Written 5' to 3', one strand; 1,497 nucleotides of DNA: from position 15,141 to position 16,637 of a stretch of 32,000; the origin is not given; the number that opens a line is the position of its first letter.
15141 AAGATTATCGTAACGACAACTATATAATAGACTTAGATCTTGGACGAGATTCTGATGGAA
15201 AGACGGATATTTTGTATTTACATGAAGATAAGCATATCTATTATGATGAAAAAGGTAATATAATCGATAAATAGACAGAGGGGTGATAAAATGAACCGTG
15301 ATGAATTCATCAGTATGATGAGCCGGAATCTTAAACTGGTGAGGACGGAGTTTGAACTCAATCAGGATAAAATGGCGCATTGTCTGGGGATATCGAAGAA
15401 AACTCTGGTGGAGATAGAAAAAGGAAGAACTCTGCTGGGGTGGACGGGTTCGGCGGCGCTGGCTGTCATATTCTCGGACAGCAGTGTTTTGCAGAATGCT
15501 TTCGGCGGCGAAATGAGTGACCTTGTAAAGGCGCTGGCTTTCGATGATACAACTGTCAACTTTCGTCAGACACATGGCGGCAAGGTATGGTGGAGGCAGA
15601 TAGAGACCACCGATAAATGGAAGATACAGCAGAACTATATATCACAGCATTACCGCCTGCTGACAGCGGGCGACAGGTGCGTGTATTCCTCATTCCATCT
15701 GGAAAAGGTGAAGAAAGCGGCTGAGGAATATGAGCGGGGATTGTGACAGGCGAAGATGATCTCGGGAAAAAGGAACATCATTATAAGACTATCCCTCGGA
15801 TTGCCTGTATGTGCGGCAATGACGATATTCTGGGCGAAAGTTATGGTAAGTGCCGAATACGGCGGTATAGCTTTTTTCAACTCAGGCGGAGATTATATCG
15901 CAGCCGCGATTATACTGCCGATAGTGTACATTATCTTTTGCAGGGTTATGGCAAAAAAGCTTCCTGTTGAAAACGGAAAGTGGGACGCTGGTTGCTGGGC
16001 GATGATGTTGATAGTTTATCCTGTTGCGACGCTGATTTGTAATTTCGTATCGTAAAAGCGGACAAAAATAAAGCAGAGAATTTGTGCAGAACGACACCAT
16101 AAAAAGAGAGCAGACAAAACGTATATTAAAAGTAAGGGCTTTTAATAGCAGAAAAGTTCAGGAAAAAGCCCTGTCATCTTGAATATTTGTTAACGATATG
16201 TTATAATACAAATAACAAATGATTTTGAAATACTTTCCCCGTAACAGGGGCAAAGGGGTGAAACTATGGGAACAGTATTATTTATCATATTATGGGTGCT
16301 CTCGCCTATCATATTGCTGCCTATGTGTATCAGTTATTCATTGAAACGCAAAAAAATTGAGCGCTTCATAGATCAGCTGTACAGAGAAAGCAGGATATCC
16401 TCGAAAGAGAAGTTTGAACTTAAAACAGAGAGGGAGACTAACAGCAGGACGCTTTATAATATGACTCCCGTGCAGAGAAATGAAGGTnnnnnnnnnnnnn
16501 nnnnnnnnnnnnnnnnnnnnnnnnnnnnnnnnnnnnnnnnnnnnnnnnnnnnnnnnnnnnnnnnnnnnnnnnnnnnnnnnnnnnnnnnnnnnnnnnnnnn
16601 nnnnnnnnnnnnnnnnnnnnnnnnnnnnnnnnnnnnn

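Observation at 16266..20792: Giant 1508-aa membrane protein assembled from tandem ~110-aa four-helix modules with a conserved buried Glu and His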

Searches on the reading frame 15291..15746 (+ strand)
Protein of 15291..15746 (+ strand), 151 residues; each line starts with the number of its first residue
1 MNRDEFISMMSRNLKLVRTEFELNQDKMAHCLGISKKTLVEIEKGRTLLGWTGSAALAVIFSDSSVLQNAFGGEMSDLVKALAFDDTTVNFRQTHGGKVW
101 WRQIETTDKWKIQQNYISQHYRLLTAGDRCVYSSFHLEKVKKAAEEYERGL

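Call 6: search_protein_families(library=pfam, proteins=[window:15291-15746:+], max_evalue=0.001)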
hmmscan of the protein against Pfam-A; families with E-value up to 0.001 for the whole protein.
window:15291-15746:+ (151 aa): 1 family
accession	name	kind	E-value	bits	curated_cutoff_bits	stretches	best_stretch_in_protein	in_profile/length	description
PF12844.13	HTH_19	-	1.7e-05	25.1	30.2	1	13-47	3-37/64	Helix-turn-helix domain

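Call 43: search_protein_families(library=ncbifam, proteins=[window:15291-15746:+], max_evalue=0.01)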
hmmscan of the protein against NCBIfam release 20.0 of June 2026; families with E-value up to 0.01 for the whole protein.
window:15291-15746:+ (151 aa): 2 families
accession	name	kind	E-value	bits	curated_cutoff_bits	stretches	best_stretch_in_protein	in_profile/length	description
TIGR03070.1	couple_hipB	subfamily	1.1e-05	25.2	71.65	1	10-47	3-40/58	type II toxin-antitoxin system Y4mF family antitoxin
NF007271.0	PRK09726.1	equivalog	0.0059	16.6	79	0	11-43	14-46/88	type II toxin-antitoxin system antitoxin HipB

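Call 59: find_homologous_proteins(query=window:15291-15743:+, max_evalue=0.001)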
Query window:15291-15743:+ (151 aa): 1313 proteins with E <= 0.001 among 1327 candidates; the best 120 are listed.
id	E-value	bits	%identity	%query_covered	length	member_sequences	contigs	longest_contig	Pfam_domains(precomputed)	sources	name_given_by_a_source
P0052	2.4e-95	334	99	100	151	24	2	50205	PF12844.14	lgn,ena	-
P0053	2.1e-84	298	88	100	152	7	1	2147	PF12844.14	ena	-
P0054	6.4e-84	297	90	97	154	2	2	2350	PF12844.14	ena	-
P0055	2.9e-80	285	86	97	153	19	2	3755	-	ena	-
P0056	1.5e-75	270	80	98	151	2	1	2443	PF12844.14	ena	-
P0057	5.4e-75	268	80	99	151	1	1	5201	PF12844.14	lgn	-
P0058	8.4e-71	254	74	99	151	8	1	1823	PF12844.14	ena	-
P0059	1.0e-68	248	73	99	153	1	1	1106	-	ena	-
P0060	3.5e-68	246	77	93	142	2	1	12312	PF12844.14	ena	-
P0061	5.6e-66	239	71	98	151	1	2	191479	-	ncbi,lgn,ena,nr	ncbi:MAG: transcriptional regulator [Ruminococcus sp.]|nr:transcriptional regulator [Ruminococcus sp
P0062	9.5e-61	222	68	93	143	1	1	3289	-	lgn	-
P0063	9.2e-60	219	66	99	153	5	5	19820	PF12844.14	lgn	-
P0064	1.7e-58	214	66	97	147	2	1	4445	PF12844.14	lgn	-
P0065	1.9e-58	214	68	96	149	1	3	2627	PF12844.14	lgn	-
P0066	1.3e-57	212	66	99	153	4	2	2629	PF12844.14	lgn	-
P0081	5.7e-48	180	56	99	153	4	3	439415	PF01381.29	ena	-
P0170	5.9e-45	171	57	98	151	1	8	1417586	PF01381.29,PF13560.13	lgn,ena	-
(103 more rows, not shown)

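Call 60: find_encoding_contigs(protein=P0170, flank=7000, max_places=2)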
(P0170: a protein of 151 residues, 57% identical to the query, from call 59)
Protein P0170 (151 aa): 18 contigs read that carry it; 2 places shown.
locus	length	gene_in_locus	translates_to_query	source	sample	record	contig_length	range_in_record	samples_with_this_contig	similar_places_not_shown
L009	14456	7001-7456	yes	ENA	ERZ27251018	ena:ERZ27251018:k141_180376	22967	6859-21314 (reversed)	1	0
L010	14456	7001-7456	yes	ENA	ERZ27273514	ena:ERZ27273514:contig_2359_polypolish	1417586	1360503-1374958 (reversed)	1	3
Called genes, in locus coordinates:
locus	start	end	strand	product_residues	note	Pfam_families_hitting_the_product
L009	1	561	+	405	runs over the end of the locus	PF00180:Iso_dh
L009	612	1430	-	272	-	PF13560:HTH_31 (weak), PF01381:HTH_3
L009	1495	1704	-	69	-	PF20564:DUF6774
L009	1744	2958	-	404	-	PF11193:DUF2812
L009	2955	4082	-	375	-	PF11193:DUF2812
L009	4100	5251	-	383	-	PF11193:DUF2812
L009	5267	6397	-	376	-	PF11193:DUF2812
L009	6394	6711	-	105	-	PF03551:PadR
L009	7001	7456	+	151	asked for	PF13560:HTH_31 (weak), PF01381:HTH_3 (weak)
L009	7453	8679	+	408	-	PF12849:PBP_like_2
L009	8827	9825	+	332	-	PF00294:PfkB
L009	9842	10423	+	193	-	PF00657:Lipase_GDSL (weak), PF13472:Lipase_GDSL_2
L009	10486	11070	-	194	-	-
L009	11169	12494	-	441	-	PF01276:OKR_DC_1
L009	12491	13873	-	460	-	PF13353:Fer4_12, PF04055:Radical_SAM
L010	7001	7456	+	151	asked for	PF13560:HTH_31 (weak), PF01381:HTH_3 (weak)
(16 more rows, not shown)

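Call 61: find_encoding_contigs(protein=P0081, flank=7000, max_places=2)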
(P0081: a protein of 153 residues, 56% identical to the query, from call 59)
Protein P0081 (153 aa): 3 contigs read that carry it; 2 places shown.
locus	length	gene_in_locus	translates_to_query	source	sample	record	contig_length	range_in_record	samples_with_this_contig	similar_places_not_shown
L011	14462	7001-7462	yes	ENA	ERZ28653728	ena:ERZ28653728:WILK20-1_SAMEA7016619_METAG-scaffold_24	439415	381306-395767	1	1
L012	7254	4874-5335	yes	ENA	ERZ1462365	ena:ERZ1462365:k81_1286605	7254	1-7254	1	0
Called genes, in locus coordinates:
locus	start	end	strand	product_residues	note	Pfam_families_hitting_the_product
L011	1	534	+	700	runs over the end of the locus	PF12437:GSIII_N, PF00120:Gln-synt_C, PF18318:Gln-synt_C-ter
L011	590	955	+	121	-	-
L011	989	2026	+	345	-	PF00730:HhH-GPD, PF14815:NUDIX_4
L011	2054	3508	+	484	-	-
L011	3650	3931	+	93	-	-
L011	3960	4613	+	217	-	PF00156:Pribosyltran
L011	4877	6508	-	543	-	PF02018:CBM_4_9, PF00404:Dockerin_1, PF00756:Esterase (weak)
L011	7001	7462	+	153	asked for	PF01381:HTH_3 (faint)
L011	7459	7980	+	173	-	-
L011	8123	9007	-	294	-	PF00892:EamA, PF03151:TPT (weak), PF00892:EamA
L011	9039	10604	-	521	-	PF00112:Peptidase_C1, PF18560:Lectin_like, PF00404:Dockerin_1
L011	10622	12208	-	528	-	PF00112:Peptidase_C1, PF18560:Lectin_like, PF00404:Dockerin_1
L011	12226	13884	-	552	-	PF00112:Peptidase_C1, PF18560:Lectin_like, PF00404:Dockerin_1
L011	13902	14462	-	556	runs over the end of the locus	PF00112:Peptidase_C1 (weak), PF18560:Lectin_like, PF00404:Dockerin_1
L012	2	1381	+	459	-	?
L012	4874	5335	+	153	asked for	PF01381:HTH_3 (faint)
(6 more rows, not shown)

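Call 67: search_protein_families(library=padloc, proteins=[window:15291-15746:+], max_evalue=0.01)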
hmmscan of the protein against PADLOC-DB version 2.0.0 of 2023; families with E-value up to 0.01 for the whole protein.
window:15291-15746:+ (151 aa): 1 family
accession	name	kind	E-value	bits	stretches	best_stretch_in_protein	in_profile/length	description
PDLC02926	HTH_VI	-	2.9e-08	31.9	1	9-46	1-38/92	-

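Call 68: search_protein_families(library=phrogs, proteins=[window:15291-15746:+], max_evalue=0.01)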
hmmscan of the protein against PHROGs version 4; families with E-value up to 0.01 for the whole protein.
window:15291-15746:+ (151 aa): 9 families
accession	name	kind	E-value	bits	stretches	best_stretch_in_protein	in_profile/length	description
phrog_2104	-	unknown function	0.00042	21.5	1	9-47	39-77/103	-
phrog_8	-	transcription regulation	0.0006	20.4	1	2-48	69-115/346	transcriptional regulator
phrog_2967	-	transcription regulation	0.00083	20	1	3-47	4-48/225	transcriptional regulator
phrog_11187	-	transcription regulation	0.001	19.9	1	10-46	8-44/63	transcriptional regulator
phrog_5119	-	unknown function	0.0014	19.5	1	9-63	53-107/152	-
phrog_6962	-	unknown function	0.0016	19.7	1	13-46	5-38/73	-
phrog_10390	-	unknown function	0.0024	18.4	0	10-73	59-122/299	-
phrog_34341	-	transcription regulation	0.0066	17.7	0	3-45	65-107/122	transcriptional regulator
phrog_7241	-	transcription regulation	0.0091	17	0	13-47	65-99/122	transcriptional regulator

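Call 84: search_solved_structures(query=window:15291-15743:+, max_evalue=1)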
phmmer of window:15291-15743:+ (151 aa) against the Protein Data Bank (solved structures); distinct sequences matched with E-value up to 1: 7.
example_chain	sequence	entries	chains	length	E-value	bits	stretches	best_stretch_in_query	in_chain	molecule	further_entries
3phz_A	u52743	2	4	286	0.011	18.8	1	62-124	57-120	Ricin B-related lectin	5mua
1utx_A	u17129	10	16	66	0.057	16.5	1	10-47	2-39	CYLR2 | cytolysin regulator 2 | PUTATIVE TRANSCRIPTION REGULATOR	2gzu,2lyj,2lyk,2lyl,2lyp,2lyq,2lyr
8tac_A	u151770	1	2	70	0.064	16.4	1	10-48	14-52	DBP48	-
2xiu_A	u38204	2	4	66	0.071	16.2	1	10-46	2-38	CYLR2 | CYLR2 SYNONYM CYTOLYSIN REPRESSOR 2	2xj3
4ghj_A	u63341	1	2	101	0.12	15.5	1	12-50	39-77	Probable transcriptional regulator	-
4pu3_D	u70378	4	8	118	0.22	14.6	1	15-48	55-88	Toxin-antitoxin system antidote transcriptional repressor Xre family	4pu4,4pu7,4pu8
2b5a_A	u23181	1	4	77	0.29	14.2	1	5-47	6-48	C.BclI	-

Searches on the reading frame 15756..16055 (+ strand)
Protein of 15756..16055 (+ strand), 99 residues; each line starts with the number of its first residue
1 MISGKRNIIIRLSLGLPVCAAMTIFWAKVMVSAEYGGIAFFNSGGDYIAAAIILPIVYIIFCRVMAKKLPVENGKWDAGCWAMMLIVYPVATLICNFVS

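Call 6: search_protein_families(library=pfam, proteins=[window:15756-16055:+], max_evalue=0.001)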
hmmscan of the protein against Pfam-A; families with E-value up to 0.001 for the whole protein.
window:15756-16055:+ (99 aa): 0 families

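Call 43: search_protein_families(library=ncbifam, proteins=[window:15756-16055:+], max_evalue=0.01)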
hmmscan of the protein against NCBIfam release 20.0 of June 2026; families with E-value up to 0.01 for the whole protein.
window:15756-16055:+ (99 aa): 0 families

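Call 67: search_protein_families(library=padloc, proteins=[window:15756-16055:+], max_evalue=0.01)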
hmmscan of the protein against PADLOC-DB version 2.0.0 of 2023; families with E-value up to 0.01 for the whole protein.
window:15756-16055:+ (99 aa): 0 families

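Call 68: search_protein_families(library=phrogs, proteins=[window:15756-16055:+], max_evalue=0.01)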
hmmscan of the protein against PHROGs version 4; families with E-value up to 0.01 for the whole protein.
window:15756-16055:+ (99 aa): 0 families

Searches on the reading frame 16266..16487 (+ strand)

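Call 70: search_protein_families(library=pfam, proteins=[window:16266-16487:+], max_evalue=10)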
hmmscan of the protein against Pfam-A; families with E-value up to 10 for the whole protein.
seq(74 aa): 1 family
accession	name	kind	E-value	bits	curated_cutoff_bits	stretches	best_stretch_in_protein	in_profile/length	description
PF15086.11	UPF0542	-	0.38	11.1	27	1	5-33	20-47/68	Uncharacterised protein family UPF0542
